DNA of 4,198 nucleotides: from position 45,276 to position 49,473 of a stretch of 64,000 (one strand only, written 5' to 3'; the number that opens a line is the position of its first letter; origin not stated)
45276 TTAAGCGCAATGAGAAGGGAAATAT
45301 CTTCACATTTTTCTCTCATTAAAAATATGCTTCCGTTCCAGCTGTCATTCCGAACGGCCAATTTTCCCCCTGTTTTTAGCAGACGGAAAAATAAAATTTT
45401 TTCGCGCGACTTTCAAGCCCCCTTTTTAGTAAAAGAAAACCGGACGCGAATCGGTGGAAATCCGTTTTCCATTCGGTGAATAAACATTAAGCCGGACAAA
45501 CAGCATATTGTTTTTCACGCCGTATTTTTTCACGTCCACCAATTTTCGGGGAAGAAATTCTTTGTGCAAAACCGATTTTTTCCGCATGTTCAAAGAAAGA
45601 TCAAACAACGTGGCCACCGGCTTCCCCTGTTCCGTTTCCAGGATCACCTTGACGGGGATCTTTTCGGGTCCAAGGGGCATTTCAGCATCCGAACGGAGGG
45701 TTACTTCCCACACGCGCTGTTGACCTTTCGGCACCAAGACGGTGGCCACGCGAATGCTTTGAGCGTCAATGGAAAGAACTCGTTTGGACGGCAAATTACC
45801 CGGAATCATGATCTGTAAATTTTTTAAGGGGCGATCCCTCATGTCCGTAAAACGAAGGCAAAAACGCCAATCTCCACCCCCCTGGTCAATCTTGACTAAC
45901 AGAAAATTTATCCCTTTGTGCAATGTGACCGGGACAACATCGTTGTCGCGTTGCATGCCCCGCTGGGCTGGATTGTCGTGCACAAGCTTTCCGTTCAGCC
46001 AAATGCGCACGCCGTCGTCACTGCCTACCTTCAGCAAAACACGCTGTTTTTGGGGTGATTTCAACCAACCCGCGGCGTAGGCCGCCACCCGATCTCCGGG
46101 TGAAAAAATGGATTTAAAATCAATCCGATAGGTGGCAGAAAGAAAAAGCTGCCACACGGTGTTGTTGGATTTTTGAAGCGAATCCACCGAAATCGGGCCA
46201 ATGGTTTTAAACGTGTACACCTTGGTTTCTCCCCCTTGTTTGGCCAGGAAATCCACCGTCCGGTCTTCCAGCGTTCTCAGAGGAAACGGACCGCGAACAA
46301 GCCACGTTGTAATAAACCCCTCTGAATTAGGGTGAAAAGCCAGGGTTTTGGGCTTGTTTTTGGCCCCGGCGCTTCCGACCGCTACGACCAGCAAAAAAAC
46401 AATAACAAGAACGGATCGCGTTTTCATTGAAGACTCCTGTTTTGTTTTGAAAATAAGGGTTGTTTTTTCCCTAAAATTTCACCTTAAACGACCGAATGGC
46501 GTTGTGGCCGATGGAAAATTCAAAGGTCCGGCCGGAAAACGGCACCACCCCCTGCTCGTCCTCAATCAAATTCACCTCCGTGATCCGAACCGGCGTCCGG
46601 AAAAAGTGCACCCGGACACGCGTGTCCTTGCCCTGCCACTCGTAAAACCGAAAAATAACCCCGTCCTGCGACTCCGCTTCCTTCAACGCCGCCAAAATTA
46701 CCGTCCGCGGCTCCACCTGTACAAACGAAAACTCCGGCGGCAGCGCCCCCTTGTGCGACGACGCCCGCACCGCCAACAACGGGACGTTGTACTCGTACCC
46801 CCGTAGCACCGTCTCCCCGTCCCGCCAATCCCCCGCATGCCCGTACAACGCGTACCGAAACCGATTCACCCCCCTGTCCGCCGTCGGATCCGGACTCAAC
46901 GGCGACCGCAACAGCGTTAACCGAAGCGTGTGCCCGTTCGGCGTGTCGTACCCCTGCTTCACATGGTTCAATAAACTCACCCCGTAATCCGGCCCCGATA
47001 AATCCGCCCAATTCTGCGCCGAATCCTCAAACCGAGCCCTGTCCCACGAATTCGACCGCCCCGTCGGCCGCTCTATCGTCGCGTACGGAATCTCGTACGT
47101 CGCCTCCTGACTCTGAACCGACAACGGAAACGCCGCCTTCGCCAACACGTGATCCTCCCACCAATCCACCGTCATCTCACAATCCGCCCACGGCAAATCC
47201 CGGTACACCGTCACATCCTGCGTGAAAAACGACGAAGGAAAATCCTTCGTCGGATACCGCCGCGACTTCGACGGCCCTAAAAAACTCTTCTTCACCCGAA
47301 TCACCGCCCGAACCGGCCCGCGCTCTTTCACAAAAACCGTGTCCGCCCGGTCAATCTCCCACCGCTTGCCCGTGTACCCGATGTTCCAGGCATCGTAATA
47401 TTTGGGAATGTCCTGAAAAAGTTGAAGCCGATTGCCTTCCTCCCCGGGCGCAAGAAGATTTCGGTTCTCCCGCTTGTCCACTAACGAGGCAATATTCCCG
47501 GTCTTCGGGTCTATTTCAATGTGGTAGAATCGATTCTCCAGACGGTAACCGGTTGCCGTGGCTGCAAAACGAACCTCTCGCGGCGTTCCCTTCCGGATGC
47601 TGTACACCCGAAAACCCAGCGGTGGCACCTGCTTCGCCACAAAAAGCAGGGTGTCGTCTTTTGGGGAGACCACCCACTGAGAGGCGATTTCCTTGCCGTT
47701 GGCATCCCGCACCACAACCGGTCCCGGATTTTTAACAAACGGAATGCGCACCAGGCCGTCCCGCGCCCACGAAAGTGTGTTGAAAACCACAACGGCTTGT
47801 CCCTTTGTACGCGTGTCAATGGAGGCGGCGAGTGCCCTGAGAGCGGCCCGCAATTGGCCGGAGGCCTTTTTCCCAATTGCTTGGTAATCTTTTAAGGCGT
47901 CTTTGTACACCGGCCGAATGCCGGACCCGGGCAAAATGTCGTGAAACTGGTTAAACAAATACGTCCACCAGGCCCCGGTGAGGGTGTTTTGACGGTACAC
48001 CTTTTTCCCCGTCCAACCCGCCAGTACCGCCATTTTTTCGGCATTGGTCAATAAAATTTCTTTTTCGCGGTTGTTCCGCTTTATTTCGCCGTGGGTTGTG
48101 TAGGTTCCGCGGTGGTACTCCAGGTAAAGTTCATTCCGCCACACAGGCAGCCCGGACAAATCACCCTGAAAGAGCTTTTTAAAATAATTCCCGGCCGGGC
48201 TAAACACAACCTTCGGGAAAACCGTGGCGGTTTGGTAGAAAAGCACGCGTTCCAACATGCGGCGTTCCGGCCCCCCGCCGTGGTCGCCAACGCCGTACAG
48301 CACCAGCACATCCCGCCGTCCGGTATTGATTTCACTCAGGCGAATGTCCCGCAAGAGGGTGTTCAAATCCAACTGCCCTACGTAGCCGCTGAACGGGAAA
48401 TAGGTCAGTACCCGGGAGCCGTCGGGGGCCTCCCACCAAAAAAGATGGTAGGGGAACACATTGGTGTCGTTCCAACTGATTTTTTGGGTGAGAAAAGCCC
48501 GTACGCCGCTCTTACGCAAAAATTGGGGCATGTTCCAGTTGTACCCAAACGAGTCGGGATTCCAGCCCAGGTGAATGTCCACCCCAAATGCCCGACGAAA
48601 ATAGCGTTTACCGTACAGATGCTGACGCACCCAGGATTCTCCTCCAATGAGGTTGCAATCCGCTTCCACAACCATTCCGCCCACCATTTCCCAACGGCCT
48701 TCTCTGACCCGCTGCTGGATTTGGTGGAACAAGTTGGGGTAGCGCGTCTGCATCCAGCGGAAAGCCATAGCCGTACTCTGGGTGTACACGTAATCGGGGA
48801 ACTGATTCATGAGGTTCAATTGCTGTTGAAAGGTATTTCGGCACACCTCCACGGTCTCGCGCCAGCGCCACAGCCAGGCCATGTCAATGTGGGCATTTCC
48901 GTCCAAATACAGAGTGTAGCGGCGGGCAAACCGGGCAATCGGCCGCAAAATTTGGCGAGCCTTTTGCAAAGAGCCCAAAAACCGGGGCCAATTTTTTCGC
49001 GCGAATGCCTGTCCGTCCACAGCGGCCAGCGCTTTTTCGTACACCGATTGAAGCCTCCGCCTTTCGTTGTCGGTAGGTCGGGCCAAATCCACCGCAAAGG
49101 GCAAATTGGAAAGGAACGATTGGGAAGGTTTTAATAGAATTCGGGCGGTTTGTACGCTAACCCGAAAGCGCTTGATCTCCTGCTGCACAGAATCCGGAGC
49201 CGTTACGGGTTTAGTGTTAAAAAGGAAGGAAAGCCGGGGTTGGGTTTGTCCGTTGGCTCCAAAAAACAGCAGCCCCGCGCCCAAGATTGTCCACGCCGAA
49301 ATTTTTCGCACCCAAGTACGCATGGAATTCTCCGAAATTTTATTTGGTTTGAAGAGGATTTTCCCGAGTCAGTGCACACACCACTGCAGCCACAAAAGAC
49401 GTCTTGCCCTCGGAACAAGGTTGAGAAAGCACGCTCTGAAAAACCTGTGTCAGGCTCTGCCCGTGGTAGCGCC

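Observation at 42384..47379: Two tandem GH38 alpha-mannosidase paralogs share a 915-bp perfect 3' repeat with a sharp boundary and foreign-looking codon usage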

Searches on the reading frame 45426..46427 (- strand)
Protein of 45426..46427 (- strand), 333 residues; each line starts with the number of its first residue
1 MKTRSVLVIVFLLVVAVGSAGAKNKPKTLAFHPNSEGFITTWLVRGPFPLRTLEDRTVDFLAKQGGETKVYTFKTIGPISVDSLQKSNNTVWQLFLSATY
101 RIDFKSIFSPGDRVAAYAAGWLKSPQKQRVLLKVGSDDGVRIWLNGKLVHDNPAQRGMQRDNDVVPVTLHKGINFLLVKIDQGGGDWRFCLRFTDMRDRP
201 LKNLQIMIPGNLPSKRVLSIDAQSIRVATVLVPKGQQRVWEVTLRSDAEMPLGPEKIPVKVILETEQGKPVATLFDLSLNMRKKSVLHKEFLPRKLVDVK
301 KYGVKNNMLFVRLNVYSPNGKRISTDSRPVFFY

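Call 8: search_protein_families(library=pfam, proteins=[window:45426-46427:-])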
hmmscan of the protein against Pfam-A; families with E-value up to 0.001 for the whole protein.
window:45426-46427:- (333 aa): 1 family
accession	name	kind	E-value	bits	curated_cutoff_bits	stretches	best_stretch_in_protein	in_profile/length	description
PF07691.17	PA14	-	8.3e-05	22.9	24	1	111-157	43-89/147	PA14 domain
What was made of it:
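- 45426..46427 (-): PA14-like gene (333 aa) between the two GH38 genes. It serves as the syntenic marker of the clade. The Pfam PA14 match is weak (22.9 bits, call 8).
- Checked: Between them lies 45426..46427(-), a weak PA14 match scoring 22.9 bits, below the curated cutoff of 24 (call 8).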

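Call 36: find_homologous_proteins(query=window:45429-46427:-)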
Query window:45429-46427:- (333 aa): 15 proteins with E <= 0.001 among 2099 candidates.
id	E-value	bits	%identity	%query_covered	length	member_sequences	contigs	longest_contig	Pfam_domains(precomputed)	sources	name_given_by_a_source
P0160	3.2e-216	735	98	100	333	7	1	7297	-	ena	-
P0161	1.8e-165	568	73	100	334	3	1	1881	-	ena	-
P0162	6.8e-158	543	71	100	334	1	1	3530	-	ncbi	-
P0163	7.2e-63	231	38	95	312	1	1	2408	-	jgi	-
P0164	1.3e-49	187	37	88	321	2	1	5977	-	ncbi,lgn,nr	ncbi:MAG TPA: hypothetical protein ENJ23_04050 [Bacteroidetes bacterium]|nr:hypothetical protein [Ba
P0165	2.9e-24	104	40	52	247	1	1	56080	-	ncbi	-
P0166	2.0e-23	101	41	47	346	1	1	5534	PF08305.18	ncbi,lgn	ncbi:MAG: NPCBM/NEW2 domain-containing protein [Planctomycetota bacterium]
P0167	2.5e-19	88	37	52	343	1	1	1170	-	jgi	jgi:hypothetical protein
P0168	1.4e-18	85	34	52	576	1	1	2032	PF02985.29,PF13646.13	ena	-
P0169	1.7e-16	78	30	53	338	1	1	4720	-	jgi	jgi:DNA-directed RNA polymerase subunit RPC12/RpoP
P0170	3.3e-16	77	31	52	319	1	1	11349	-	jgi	jgi:hypothetical protein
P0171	8.2e-14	69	29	60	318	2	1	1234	PF00754.32,PF22633.4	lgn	-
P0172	2.6e-11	61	45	28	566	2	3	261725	-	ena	-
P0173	2.9e-11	61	27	64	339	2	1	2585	-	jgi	jgi:hypothetical protein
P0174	5.8e-11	60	36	29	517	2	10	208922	PF02275.24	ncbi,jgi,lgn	-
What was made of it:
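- Tried and rejected: The PA14-like protein proved the useful handle (call 36).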

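Call 38: find_encoding_contigs(protein=P0160, flank=10000, max_places=10)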
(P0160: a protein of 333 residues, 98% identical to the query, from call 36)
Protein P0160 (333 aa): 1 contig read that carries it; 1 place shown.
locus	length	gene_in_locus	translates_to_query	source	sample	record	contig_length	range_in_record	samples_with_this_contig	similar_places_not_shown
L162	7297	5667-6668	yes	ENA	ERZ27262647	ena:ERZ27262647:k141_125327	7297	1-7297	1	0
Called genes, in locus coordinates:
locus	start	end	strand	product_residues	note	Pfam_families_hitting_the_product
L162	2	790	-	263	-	?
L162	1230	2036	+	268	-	PF00702:Hydrolase, PF13344:Hydrolase_6, PF13419:HAD_2 (faint), PF13242:Hydrolase_like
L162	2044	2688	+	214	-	-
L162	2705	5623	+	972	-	PF01074:Glyco_hydro_38N, PF09261:Alpha-mann_mid, PF07748:Glyco_hydro_38C, PF17677:Glyco_hydro38C2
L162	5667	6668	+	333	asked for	-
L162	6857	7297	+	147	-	?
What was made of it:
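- The L162 short-read contig runs unbroken through B's block (call 38). The sister-strain contig L162 passes through B's block without a break, which suggests that its A copy is not a perfect duplicate (call 38).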

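Call 39: find_encoding_contigs(protein=P0161, flank=10000, max_places=10)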
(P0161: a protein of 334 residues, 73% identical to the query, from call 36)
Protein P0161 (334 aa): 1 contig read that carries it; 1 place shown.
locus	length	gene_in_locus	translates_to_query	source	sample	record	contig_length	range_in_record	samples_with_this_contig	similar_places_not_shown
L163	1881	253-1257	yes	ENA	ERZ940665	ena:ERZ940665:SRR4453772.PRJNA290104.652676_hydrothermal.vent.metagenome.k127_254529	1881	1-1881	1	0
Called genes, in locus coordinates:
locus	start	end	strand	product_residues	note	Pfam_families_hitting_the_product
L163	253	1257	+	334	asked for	-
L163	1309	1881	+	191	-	?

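Call 40: find_encoding_contigs(protein=P0162, flank=10000, max_places=10)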
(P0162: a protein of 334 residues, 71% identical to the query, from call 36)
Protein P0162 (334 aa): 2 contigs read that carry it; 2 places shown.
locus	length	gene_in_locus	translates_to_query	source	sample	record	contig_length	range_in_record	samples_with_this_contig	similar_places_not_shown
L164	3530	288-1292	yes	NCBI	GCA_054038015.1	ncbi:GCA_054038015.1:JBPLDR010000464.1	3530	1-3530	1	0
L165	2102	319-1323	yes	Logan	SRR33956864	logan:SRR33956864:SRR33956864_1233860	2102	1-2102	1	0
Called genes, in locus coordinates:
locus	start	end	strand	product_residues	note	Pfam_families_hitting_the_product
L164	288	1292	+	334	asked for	-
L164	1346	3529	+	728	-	?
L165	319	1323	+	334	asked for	-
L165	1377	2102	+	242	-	?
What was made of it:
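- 45426..46427 (-): Orthologs at 98%, 73% and 71% identity were used to recover loci L162, L163 and L164/L165 (calls 36, 38-40).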

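Call 57: find_encoding_contigs(protein=P0164, flank=10000)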
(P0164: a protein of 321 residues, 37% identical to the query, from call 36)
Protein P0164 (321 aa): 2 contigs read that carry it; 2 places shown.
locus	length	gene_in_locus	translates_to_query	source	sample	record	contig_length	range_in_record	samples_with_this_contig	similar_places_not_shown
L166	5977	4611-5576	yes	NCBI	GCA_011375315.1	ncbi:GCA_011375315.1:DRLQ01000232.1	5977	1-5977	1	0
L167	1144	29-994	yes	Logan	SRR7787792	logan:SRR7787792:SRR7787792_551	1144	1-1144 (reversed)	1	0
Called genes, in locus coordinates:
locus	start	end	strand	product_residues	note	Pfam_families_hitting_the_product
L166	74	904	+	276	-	PF03009:GDPD, PF13653:GDPD_2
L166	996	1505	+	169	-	-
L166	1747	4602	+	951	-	PF01074:Glyco_hydro_38N, PF09261:Alpha-mann_mid, PF07748:Glyco_hydro_38C, PF17677:Glyco_hydro38C2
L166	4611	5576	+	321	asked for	-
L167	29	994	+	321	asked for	-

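Call 58: find_encoding_contigs(protein=P0163, flank=10000)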
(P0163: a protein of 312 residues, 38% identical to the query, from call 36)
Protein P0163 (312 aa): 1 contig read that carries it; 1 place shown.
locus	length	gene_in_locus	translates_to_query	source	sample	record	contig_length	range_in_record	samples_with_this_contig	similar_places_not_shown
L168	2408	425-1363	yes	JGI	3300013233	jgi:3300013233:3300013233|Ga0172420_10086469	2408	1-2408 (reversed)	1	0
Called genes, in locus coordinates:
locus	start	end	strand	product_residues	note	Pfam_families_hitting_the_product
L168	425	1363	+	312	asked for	-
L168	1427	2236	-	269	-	PF01145:Band_7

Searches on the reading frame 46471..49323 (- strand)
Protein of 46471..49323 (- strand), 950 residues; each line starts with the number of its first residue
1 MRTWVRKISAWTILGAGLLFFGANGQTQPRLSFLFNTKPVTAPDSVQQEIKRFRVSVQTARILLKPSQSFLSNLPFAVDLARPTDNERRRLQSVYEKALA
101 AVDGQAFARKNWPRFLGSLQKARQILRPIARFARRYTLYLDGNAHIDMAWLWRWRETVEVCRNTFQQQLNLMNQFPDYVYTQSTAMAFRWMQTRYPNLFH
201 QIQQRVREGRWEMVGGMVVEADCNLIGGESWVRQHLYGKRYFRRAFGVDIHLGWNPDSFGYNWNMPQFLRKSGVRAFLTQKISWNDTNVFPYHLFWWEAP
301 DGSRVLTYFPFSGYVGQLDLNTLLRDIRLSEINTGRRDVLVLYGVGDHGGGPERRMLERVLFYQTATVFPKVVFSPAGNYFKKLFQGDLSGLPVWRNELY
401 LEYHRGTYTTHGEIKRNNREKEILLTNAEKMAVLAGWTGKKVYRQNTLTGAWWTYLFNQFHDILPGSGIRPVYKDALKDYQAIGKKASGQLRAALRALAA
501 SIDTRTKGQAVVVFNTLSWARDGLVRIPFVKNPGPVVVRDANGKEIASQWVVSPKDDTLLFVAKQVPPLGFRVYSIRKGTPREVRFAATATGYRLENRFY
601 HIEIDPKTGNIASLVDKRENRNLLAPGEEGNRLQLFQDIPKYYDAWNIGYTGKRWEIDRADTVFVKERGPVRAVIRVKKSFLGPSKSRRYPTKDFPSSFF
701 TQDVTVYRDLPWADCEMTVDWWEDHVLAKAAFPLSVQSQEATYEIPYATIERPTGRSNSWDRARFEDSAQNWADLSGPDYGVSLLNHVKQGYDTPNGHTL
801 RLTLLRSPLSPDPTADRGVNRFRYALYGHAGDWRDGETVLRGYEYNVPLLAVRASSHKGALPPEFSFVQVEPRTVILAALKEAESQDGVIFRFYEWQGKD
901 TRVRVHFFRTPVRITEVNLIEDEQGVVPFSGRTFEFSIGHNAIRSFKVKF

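Call 8: search_protein_families(library=pfam, proteins=[window:46471-49323:-])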
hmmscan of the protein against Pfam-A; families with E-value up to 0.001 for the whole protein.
window:46471-49323:- (950 aa): 6 families
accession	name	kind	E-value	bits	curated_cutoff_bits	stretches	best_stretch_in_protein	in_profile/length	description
PF01074.27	Glyco_hydro_38N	-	1.5e-77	261.1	25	1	139-386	3-257/270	Glycosyl hydrolases family 38 N-terminal domain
PF07748.19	Glyco_hydro_38C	-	4.6e-55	187.5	25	1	595-813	1-205/206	Glycosyl hydrolases family 38 C-terminal domain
PF09261.16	Alpha-mann_mid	-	5.6e-24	84.5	31.1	1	402-498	1-96/96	Alpha mannosidase middle domain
PF17677.7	Glyco_hydro38C2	-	1e-11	45.2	22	1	875-946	2-72/72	Glycosyl hydrolases family 38 C-terminal beta sandwich domain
PF21260.3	Laman-like_dom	-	0.0001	22.9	27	1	552-576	24-47/47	Lysosomal alpha-mannosidase-like, central domain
PF03065.20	Glyco_hydro_57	-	0.00023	21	21.2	1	164-330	58-204/291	Glycosyl hydrolase family 57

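Call 16: find_related_loci(query=window:46474-49323:-, collection=genome_contigs, flank=10000)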
Query window:46474-49323:- (950 aa) in genome_contigs; peptide patterns used: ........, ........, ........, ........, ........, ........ (x = any residue, [..] = any of these).
600 stretches matched a pattern (row limit reached: there are more); 588 encode a relative of the query (tblastn E <= 1e-3); the best 80 are kept; 80 distinct loci.
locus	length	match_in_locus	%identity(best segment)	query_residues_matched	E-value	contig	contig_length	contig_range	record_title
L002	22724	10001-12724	52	46-950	0e+0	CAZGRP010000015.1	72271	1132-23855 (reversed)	MAG TPA_asm: uncultured Cytophagia bacterium isolate SRP216583_co2_59 genome assembly, contig: NODE_136_length_72271_cov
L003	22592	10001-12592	51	89-950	0e+0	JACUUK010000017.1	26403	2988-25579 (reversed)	MAG: Candidatus Aminicenantes bacterium isolate Kmv29 NODE_858_length_26403_cov_15.083232, whole genome shotgun sequence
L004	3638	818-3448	49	82-948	0e+0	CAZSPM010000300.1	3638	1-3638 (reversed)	MAG TPA_asm: uncultured Eubacteriales bacterium isolate binchicken_co275_105 genome assembly, contig: NODE_54020_length_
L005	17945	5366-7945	50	89-947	0e+0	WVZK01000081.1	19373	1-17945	MAG: Candidatus Aminicenantes bacterium isolate CS4-C017 C_merged_R1_(paired)_contig_46942, whole genome shotgun sequenc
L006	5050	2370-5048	49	34-905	0e+0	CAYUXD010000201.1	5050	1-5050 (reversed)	MAG TPA_asm: uncultured Eubacteriales bacterium isolate binchicken_co34_557 genome assembly, contig: NODE_30279_length_5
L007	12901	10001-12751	48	40-950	0e+0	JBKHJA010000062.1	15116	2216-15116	MAG: Candidatus Aminicenantes bacterium isolate D4M11_12 NODE_2097_length_15116_cov_18.155435, whole genome shotgun sequ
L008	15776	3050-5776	48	48-950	0e+0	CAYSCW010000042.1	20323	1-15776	MAG TPA_asm: uncultured Eubacteriales bacterium isolate binchicken_co34_437 genome assembly, contig: NODE_4154_length_20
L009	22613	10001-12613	48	68-950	0e+0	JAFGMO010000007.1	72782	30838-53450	MAG: Candidatus Aminicenantes bacterium isolate Zod_Metabat.480 k87_772275, whole genome shotgun sequence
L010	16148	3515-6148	48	82-950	0e+0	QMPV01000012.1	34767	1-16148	MAG: Candidatus Aminicenantes bacterium isolate B43_G16 B43_Guay16_scaffold_00377, whole genome shotgun sequence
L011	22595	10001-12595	49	84-948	0e+0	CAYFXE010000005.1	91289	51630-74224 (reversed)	MAG TPA_asm: uncultured Eubacteriales bacterium isolate ERP108616_co2_523 genome assembly, contig: NODE_163_length_91289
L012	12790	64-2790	46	45-950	0e+0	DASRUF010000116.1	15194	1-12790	MAG TPA_asm: Bacteroidota bacterium isolate SMAG_U7915 k141_2974528, whole genome shotgun sequence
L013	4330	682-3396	46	49-950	0e+0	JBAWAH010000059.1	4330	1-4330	MAG: Bacteroidota bacterium isolate MFD09378_ilm_asm_bin8 k127_154135, whole genome shotgun sequence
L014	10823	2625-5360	45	48-950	0e+0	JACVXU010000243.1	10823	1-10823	MAG: Bacteroidetes bacterium isolate B4_bin.17 scaffold_5162, whole genome shotgun sequence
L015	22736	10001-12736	45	48-950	0e+0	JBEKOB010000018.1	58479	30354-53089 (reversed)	MAG: Bacteroidota bacterium isolate SPRUCE 430 SPRUCE_430_18, whole genome shotgun sequence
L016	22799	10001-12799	44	28-950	0e+0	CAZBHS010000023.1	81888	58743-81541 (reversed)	MAG TPA_asm: uncultured Clostridia bacterium isolate binchicken_co42_202 genome assembly, contig: NODE_155_length_81888_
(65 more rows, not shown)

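Call 17: find_related_loci(query=window:46474-49323:-, collection=metagenome_contigs, flank=10000)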
Query window:46474-49323:- (950 aa) in metagenome_contigs; peptide patterns used: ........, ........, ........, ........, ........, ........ (x = any residue, [..] = any of these).
600 stretches matched a pattern (row limit reached: there are more); 592 encode a relative of the query (tblastn E <= 1e-3); the best 80 are kept; 80 distinct loci.
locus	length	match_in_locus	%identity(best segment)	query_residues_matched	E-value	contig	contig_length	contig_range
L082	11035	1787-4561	60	24-950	0e+0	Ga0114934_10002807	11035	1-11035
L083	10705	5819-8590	49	46-948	0e+0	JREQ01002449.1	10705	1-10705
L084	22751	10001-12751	49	40-950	0e+0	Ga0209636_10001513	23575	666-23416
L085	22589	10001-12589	51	89-950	0e+0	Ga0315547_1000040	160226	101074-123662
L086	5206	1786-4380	49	84-947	0e+0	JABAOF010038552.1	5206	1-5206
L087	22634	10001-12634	50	82-950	0e+0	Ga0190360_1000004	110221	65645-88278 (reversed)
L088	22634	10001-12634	49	82-950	0e+0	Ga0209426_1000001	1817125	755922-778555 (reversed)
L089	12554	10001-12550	50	60-895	0e+0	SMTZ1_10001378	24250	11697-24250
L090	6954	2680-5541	46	25-950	0e+0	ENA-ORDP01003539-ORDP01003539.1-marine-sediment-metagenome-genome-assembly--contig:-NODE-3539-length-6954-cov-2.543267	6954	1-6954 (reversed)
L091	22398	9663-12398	45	48-950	0e+0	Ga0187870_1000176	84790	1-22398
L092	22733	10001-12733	46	49-950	0e+0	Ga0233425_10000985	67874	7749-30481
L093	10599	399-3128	46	41-950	0e+0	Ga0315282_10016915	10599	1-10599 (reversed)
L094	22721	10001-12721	45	46-950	0e+0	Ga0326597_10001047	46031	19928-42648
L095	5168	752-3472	44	53-950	0e+0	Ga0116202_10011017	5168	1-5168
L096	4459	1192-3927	45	48-950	0e+0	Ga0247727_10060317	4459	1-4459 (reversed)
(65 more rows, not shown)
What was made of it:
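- On Concerted evolution by gene conversion: The collection scans were used up (calls 16, 17).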

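Call 64: search_solved_structures(query=window:46474-49323:-, max_evalue=1e-10)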
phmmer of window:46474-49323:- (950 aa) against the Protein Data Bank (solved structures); distinct sequences matched with E-value up to 1e-10: 11.
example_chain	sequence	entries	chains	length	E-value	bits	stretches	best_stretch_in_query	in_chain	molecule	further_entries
6lz1_A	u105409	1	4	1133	2.9e-115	389.2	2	137-525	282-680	Ams1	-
7dd9_A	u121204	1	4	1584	9.7e-115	387.5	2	137-525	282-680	Alpha-mannosidase,ZZ-type zinc finger-containing protein P35G2.11c,Maltose/maltodextrin-bi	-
7vqo_A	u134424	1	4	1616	3.8e-114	385.5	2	136-528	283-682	Ams1, Nbr1 and malE fusion protein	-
7ufr_A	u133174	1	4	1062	5.2e-99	335.4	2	119-486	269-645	Alpha-mannosidase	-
7ufs_A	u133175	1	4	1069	1.5e-98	333.9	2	140-481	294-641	Alpha-mannosidase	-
7ufu_A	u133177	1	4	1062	6.6e-98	331.8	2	119-486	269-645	Alpha-mannosidase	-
5jm0_A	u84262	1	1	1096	5.1e-93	315.6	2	138-521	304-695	Alpha-mannosidase,Alpha-mannosidase,Alpha-mannosidase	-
7uft_A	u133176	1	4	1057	8.7e-91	308.2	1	132-501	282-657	Alpha-mannosidase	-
3lvt_A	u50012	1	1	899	1.7e-16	62.3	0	137-527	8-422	Glycosyl hydrolase, family 38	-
5kbp_A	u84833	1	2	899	4e-16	61.1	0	137-527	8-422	Glycosyl hydrolase, family 38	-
2wyh_A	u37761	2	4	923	2.2e-14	55.3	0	139-524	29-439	ALPHA-MANNOSIDASE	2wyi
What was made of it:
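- On Glycoside hydrolase family 38 (alpha-mannosidase): Call 64: PDB Ams1-type hits with E 1e-115.
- Closest known: Ams1 / MAN2C1-type GH38 alpha-mannosidases. Same: The best solved relatives of both proteins (E 1e-115 to 1e-91, call 64), with the same four Pfam domains (call 8).
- The closest solved relatives are Ams1-type GH38 enzymes, nearly all deposited with four chains per entry, so a shared interface is plausible (call 64).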
